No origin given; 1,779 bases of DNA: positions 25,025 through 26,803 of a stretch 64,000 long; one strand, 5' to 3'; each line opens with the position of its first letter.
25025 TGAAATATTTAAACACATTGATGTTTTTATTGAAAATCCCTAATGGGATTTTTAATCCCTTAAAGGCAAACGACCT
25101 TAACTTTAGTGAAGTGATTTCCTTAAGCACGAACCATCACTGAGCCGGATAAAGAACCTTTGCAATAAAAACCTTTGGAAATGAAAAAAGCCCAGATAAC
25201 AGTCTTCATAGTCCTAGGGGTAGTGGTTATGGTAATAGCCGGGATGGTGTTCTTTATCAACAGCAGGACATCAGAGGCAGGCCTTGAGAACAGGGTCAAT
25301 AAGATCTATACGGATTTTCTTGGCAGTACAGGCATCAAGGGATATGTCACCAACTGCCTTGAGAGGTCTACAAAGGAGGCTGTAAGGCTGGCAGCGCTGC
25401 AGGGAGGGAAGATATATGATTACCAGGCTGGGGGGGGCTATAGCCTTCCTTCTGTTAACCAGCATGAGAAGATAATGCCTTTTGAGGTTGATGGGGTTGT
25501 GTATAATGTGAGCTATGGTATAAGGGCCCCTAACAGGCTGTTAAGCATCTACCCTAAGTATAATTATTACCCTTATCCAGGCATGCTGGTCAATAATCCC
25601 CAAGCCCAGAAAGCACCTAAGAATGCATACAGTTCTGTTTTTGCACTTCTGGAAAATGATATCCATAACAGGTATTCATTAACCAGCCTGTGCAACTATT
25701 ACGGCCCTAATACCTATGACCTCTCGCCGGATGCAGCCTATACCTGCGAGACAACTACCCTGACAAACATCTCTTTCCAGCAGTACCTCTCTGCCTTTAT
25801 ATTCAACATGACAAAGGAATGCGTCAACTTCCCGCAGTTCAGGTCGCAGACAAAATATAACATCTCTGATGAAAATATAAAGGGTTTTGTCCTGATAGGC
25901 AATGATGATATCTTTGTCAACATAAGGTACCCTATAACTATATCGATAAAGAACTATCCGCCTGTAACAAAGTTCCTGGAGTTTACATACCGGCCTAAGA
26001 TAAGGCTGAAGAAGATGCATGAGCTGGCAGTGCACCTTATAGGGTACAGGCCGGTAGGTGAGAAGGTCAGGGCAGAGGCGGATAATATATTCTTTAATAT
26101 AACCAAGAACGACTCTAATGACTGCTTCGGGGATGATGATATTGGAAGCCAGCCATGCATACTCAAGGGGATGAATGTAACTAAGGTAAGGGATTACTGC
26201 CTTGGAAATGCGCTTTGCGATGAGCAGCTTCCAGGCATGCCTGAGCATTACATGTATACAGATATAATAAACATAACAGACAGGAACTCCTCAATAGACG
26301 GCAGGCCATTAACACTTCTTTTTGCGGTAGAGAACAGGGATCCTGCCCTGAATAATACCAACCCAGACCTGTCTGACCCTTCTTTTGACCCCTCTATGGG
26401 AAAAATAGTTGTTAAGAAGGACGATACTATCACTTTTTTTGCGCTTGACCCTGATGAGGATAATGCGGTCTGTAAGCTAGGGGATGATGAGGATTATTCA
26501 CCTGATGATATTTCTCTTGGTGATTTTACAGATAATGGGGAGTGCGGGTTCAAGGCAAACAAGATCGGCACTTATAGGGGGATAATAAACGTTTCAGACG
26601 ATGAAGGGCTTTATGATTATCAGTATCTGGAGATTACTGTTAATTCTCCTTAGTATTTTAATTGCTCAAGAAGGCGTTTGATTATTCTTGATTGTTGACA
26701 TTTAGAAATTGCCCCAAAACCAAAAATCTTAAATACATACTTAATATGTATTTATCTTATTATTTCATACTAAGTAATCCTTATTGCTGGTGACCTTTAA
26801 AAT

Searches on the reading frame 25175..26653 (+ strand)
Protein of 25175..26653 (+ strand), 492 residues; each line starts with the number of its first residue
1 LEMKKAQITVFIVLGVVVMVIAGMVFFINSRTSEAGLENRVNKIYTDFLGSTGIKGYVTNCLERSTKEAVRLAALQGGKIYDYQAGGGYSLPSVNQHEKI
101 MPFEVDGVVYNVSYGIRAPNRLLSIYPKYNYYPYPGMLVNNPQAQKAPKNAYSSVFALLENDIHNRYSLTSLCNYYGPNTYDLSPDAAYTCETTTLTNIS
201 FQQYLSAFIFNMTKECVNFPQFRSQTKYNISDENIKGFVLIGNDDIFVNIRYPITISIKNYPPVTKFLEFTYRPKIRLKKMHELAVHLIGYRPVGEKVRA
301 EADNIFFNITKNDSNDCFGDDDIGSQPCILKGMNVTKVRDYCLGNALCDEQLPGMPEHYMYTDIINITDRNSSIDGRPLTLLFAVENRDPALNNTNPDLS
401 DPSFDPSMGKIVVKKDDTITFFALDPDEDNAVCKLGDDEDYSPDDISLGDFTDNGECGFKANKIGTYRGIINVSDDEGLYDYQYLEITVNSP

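Call 7: search_protein_families(library=ncbifam, proteins=[window:25175-26653:+], max_evalue=0.1)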
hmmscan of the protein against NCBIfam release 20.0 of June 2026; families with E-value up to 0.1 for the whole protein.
window:25175-26653:+ (492 aa): 0 families

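Call 8: search_protein_families(library=pfam, proteins=[window:25175-26653:+], max_evalue=0.01)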
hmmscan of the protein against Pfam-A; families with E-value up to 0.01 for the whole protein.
window:25175-26653:+ (492 aa): 0 families

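Call 41: search_protein_families(library=ncbifam, proteins=[window:25181-26653:+], max_evalue=10)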
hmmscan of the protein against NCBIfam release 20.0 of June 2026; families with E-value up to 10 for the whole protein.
window:25181-26653:+ (490 aa): 0 families

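Call 42: search_protein_families(library=pfam, proteins=[window:25181-26653:+], max_evalue=10)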
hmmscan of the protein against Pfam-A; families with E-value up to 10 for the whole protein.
window:25181-26653:+ (490 aa): 0 families
